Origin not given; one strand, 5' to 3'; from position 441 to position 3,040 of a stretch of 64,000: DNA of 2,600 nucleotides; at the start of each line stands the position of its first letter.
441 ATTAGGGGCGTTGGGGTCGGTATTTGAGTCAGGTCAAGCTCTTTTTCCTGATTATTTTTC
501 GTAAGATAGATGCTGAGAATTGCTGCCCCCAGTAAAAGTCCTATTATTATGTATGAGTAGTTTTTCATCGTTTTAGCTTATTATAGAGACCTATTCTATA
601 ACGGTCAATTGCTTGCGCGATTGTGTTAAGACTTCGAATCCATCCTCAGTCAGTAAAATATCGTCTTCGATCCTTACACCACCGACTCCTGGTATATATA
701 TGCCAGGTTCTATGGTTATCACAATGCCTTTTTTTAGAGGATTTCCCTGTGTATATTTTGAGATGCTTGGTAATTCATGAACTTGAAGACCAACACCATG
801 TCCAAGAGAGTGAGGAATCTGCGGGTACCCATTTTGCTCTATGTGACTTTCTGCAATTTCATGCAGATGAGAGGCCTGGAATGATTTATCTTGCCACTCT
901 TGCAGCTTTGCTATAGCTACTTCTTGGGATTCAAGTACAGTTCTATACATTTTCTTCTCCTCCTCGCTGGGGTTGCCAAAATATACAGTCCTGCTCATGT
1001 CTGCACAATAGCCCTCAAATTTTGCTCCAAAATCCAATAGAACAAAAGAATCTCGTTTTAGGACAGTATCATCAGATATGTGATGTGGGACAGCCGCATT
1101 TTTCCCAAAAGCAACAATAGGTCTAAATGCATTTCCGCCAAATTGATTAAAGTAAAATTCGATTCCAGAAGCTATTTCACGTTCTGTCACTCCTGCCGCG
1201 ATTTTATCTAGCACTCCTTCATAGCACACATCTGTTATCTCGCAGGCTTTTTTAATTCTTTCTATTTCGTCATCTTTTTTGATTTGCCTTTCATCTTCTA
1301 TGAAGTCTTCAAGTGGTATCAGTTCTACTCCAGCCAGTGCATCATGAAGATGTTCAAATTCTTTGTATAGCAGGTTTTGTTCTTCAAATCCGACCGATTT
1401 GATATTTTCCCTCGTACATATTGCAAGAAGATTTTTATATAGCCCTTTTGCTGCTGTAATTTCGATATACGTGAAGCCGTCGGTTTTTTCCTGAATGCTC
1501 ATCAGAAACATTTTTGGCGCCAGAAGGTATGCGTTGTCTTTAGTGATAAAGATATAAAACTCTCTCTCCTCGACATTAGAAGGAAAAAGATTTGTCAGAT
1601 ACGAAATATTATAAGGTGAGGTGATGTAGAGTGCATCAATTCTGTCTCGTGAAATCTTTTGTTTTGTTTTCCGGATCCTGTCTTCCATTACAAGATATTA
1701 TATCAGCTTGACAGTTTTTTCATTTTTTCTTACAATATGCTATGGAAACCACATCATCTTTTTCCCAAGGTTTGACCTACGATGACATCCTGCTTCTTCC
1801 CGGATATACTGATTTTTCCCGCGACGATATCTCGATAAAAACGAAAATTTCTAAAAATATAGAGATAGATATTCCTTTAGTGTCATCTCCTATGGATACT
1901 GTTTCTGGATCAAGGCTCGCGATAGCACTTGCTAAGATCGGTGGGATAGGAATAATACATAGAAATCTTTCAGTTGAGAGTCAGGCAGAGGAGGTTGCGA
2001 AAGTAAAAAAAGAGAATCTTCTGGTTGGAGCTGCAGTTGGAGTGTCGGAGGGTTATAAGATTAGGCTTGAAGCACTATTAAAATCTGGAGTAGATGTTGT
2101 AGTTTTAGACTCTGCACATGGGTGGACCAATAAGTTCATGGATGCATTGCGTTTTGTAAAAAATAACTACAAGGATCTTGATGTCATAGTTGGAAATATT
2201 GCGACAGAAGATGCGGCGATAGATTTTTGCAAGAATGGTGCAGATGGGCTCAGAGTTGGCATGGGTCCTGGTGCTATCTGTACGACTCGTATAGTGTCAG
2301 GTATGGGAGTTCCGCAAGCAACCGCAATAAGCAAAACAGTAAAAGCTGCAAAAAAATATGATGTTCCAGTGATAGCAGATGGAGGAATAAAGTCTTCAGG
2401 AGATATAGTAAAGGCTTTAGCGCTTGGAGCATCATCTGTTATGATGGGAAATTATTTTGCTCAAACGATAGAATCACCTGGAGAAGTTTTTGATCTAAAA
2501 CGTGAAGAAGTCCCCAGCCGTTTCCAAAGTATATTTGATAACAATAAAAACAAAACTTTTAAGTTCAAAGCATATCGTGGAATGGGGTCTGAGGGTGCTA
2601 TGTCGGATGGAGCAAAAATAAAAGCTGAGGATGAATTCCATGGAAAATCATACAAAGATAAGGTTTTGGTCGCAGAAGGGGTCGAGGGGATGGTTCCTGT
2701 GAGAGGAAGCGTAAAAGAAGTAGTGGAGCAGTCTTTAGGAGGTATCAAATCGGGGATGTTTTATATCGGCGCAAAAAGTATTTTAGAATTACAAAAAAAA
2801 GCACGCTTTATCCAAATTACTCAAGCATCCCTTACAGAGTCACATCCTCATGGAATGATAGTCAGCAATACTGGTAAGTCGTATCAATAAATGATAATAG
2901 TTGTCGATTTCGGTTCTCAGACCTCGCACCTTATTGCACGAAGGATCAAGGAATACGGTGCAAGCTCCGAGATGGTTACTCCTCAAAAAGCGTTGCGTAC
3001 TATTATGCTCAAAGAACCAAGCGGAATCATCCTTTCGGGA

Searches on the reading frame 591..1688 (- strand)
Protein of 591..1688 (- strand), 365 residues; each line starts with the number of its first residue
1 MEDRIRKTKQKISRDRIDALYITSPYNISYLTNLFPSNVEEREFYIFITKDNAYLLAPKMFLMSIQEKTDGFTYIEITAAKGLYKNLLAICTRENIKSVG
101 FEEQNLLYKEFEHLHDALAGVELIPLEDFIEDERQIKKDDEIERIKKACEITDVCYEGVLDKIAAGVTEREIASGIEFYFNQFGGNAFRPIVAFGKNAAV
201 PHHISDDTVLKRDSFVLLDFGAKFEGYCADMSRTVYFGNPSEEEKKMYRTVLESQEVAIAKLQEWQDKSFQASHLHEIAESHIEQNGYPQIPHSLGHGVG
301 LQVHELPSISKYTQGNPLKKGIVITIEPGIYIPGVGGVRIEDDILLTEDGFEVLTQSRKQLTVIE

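Call 23: search_protein_families(library=pfam, proteins=[window:591-1688:-], max_evalue=0.001)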
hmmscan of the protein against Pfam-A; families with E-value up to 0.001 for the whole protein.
window:591-1688:- (365 aa): 2 families
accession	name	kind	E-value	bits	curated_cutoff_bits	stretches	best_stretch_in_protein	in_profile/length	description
PF00557.29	Peptidase_M24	-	2.7e-64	217.2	23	1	143-348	1-208/208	Metallopeptidase family M24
PF01321.24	Creatinase_N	-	8.2e-20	72.1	22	1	4-136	1-128/128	Creatinase/Prolidase N-terminal domain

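Call 72: find_encoding_contigs(protein=window:591-1688:-, flank=10000, max_places=3)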
Protein window:591-1688:- (365 aa): 3 contigs read that carry it; 1 place shown.
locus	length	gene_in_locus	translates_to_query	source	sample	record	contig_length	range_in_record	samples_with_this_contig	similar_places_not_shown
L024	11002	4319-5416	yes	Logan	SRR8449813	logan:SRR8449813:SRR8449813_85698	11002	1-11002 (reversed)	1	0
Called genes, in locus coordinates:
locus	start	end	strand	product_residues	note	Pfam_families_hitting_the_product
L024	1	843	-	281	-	?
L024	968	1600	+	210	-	-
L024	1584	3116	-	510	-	PF00117:GATase, PF07722:Peptidase_C26 (faint), PF02540:NAD_synthase (faint), PF00958:GMP_synt_C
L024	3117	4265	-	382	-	PF00478:IMPDH, PF03060:NMO, PF01070:FMN_dh, PF01645:Glu_synthase (weak), PF05690:ThiG (faint)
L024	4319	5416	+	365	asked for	PF01321:Creatinase_N, PF00557:Peptidase_M24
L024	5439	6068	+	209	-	PF00160:Pro_isomerase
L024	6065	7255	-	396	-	PF09903:DUF2130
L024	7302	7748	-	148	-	-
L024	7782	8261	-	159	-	PF00177:Ribosomal_S7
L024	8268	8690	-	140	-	PF00164:Ribosom_S12_S23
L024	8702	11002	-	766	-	?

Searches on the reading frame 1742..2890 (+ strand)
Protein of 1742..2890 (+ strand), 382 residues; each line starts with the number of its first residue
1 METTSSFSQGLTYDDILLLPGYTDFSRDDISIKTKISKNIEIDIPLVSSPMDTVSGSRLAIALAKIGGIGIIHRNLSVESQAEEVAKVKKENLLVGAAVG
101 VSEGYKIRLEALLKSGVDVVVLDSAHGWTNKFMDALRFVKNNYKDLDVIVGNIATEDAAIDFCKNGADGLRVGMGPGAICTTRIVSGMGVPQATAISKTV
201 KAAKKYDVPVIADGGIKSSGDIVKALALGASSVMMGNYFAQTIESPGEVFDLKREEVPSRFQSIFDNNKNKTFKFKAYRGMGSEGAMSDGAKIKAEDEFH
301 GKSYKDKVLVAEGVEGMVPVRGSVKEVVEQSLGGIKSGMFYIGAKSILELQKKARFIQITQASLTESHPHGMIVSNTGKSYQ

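Call 23: search_protein_families(library=pfam, proteins=[window:1742-2890:+], max_evalue=0.001)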
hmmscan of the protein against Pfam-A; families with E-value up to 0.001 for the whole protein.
window:1742-2890:+ (382 aa): 6 families
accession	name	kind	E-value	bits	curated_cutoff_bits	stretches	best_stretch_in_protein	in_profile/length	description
PF00478.31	IMPDH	-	1.4e-128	429.1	25.6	1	10-370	1-345/345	IMP dehydrogenase / GMP reductase domain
PF03060.21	NMO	-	1.3e-12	48.2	28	1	89-249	86-235/331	Nitronate monooxygenase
PF01070.24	FMN_dh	-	1.9e-10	40.8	24.9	1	145-241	218-307/350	FMN-dependent dehydrogenase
PF01645.23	Glu_synthase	-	1.6e-06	28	20.4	1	152-237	214-305/369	Conserved region in glutamate synthase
PF05690.20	ThiG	-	2.2e-05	24.4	23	1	182-240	153-208/247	Thiazole biosynthesis protein ThiG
PF00977.27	His_biosynth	-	0.00017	21.5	23.6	1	99-239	80-222/228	Histidine biosynthesis protein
